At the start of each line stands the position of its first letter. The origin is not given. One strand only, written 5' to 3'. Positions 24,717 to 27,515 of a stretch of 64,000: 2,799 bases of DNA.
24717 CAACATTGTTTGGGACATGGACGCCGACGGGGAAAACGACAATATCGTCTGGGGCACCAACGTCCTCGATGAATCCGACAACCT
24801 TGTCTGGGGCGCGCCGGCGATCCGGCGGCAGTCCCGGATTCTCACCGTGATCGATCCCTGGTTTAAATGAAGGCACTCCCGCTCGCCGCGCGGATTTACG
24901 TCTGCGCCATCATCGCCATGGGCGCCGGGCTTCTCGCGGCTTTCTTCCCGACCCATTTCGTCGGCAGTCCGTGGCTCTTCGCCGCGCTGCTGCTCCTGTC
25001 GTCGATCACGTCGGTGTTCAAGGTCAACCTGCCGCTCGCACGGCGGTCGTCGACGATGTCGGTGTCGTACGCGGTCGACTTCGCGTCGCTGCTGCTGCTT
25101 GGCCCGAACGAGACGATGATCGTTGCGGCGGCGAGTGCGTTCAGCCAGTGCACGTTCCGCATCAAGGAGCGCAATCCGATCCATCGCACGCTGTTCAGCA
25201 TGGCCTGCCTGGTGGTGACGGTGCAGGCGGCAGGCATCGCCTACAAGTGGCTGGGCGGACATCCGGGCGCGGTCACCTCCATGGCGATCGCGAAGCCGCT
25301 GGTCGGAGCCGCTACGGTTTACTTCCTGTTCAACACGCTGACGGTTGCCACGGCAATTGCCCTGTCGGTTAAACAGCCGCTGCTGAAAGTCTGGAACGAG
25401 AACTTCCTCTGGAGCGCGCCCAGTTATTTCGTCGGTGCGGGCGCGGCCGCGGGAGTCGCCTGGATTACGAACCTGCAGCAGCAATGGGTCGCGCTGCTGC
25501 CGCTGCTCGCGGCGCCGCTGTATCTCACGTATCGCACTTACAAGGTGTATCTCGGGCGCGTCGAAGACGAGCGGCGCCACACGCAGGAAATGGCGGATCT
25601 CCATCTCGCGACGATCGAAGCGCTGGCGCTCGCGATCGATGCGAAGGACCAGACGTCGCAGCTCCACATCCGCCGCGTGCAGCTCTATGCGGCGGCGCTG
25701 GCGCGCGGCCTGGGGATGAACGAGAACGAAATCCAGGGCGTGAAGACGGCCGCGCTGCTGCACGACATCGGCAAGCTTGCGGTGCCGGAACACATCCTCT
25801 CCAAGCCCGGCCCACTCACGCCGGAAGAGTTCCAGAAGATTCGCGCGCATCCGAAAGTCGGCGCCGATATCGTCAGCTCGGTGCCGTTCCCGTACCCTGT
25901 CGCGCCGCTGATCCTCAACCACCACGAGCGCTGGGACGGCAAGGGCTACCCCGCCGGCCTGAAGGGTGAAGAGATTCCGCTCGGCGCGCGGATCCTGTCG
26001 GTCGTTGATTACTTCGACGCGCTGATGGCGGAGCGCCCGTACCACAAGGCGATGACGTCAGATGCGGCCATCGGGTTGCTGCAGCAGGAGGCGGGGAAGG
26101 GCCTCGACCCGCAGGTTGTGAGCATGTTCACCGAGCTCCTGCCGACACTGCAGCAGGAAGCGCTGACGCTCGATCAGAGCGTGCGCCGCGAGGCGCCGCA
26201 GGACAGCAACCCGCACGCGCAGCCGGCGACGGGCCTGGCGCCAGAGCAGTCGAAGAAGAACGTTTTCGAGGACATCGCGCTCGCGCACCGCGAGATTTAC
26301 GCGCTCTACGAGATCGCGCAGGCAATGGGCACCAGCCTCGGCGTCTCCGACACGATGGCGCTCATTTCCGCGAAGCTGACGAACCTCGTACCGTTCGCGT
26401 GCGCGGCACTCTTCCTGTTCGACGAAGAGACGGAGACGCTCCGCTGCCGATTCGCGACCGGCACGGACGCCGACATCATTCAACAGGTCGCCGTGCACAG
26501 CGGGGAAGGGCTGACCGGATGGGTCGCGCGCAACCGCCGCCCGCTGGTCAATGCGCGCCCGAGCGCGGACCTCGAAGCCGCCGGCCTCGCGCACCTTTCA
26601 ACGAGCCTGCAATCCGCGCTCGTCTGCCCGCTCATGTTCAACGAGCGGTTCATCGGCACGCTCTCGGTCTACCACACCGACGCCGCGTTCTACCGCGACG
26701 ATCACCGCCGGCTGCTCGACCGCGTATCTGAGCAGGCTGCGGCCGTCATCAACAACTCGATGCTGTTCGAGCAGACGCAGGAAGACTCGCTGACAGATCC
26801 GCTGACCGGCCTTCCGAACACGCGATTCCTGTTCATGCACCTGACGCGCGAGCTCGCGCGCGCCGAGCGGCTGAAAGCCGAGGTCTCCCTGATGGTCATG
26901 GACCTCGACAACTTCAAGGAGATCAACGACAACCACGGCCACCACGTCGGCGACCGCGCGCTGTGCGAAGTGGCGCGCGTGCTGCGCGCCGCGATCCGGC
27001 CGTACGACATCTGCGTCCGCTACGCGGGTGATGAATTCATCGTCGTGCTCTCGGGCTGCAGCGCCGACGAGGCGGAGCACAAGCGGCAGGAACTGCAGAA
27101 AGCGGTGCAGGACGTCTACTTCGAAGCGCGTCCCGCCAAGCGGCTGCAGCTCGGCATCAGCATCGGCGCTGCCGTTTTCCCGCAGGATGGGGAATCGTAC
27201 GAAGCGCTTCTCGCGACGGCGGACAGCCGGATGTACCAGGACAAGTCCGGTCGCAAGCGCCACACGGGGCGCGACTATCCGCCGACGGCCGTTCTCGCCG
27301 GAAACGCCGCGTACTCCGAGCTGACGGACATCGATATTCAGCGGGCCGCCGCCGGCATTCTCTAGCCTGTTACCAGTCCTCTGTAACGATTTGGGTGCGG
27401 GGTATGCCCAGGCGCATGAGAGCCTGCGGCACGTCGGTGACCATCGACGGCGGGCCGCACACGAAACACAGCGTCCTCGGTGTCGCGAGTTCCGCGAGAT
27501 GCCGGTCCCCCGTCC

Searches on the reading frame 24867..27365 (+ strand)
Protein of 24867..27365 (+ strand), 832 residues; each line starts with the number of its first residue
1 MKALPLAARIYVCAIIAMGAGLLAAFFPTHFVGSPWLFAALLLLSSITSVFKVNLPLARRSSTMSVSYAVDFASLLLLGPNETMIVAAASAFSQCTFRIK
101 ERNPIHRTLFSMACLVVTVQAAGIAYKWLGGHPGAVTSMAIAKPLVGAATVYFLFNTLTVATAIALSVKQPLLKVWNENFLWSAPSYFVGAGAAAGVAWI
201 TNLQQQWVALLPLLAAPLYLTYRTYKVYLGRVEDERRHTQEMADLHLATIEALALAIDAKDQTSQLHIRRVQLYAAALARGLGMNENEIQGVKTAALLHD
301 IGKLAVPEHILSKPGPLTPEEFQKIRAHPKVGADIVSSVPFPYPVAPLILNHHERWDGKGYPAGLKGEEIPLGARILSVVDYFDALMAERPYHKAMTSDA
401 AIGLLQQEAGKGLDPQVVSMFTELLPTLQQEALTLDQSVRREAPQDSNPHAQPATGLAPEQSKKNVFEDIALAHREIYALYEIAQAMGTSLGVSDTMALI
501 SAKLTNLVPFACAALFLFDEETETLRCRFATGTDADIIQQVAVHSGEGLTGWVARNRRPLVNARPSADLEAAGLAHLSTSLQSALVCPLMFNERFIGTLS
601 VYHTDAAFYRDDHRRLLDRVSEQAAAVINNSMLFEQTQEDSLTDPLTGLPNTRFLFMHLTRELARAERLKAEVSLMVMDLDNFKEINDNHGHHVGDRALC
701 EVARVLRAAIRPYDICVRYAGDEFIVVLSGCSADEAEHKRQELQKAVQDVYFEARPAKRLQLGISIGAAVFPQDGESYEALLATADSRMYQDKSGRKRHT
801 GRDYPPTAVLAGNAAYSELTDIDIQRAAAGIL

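Call 40: find_encoding_contigs(protein=window:24867-27365:+, flank=10000, max_places=1)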
Protein window:24867-27365:+ (832 aa): 2 contigs read that carry it; 1 place shown.
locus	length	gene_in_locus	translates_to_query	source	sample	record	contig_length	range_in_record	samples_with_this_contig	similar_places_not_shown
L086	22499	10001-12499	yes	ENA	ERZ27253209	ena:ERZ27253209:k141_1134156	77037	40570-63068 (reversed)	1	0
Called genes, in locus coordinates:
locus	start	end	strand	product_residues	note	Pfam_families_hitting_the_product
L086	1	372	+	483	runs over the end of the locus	PF01325:Fe_dep_repress, PF02742:Fe_dep_repr_C, PF04023:FeoA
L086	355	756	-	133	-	PF01242:PTPS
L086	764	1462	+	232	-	PF06508:QueC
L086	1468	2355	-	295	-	PF13349:DUF4097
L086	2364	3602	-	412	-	PF01979:Amidohydro_1, PF07969:Amidohydro_3 (faint)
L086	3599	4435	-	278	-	PF00480:ROK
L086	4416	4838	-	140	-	PF18480:DUF5615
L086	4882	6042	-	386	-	PF01916:DS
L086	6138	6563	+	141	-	-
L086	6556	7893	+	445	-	PF00158:Sigma54_activat, PF01078:Mg_chelatase (faint), PF14532:Sigma54_activ_2, PF07728:AAA_5, PF25601:AAA_lid_14, PF02954:HTH_8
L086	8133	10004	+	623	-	PF00082:Peptidase_S8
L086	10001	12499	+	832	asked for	PF20972:MASE9 (weak), PF13487:HD_5, PF01966:HD, PF01590:GAF, PF13185:GAF_2, PF13492:GAF_3 (weak), PF00990:GGDEF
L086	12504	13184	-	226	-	PF08030:NAD_binding_6 (faint), PF00175:NAD_binding_1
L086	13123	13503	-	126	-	PF04972:BON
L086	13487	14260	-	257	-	PF00106:adh_short, PF23441:SDR (weak), PF13561:adh_short_C2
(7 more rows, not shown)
